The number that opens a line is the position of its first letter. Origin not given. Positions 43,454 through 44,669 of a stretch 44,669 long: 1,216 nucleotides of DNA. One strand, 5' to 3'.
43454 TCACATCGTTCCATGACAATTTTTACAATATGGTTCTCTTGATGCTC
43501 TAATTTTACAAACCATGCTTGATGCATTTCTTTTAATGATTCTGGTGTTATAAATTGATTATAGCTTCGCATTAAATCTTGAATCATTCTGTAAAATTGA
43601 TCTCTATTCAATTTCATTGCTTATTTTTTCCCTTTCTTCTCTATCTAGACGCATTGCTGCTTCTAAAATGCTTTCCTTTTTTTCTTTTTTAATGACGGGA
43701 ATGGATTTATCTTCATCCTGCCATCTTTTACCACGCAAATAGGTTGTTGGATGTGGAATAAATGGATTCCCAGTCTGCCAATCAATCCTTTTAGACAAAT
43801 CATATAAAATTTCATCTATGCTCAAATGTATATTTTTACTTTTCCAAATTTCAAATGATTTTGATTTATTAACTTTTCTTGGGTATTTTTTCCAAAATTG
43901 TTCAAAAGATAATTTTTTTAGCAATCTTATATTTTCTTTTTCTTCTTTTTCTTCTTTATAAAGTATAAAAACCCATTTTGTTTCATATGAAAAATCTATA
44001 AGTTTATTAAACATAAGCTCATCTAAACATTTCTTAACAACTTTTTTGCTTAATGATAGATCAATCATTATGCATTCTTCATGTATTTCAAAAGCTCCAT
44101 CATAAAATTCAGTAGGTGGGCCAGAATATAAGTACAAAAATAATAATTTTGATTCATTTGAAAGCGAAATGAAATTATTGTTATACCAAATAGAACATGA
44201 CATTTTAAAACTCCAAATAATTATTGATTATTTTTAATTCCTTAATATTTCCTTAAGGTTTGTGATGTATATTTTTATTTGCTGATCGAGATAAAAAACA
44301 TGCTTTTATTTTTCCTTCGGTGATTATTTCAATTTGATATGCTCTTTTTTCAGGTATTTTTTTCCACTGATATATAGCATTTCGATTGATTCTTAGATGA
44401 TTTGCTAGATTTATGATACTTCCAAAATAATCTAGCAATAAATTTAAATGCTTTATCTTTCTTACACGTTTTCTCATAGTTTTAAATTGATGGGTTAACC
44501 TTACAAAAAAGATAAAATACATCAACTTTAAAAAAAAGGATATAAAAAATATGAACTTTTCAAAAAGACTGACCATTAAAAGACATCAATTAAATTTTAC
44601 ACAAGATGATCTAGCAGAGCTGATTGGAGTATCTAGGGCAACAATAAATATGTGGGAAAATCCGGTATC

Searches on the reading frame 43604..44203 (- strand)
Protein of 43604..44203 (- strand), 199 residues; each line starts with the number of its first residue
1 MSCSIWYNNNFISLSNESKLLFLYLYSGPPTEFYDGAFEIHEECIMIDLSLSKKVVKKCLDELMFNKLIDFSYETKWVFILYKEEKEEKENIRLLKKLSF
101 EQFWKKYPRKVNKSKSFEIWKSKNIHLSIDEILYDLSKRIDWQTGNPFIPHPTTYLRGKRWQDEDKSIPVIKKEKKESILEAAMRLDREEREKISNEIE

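Call 52: search_protein_families(library=phrogs, max_evalue=0.001, proteins=[window:43604-44203:-])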
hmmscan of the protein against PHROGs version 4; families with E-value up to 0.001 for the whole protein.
window:43604-44203:- (199 aa): 6 families
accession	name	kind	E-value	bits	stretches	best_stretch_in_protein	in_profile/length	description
phrog_270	-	DNA, RNA and nucleotide metabolism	1.7e-14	55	1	86-177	165-262/383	replication initiation protein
phrog_9327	-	DNA, RNA and nucleotide metabolism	9.3e-13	49.4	1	87-185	161-259/276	primosomal protein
phrog_9474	-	DNA, RNA and nucleotide metabolism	2e-10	41.7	1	99-168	178-252/288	replication initiation protein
phrog_16304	-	unknown function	7.7e-08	33.5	1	84-166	131-226/244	-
phrog_1701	-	DNA, RNA and nucleotide metabolism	3.7e-07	31.2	1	6-81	12-87/323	DnaD-like helicase loader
phrog_25711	-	unknown function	3.8e-05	24.9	1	2-81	10-89/164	-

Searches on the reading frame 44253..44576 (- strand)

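Call 52: search_protein_families(library=phrogs, max_evalue=0.001, proteins=[window:44253-44576:-])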
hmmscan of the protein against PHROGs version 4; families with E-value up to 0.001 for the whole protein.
window:44253-44576:- (107 aa): 1 family
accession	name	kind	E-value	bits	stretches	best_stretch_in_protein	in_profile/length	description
phrog_409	-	transcription regulation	6.2e-12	47.2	1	47-94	20-69/127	transcriptional regulator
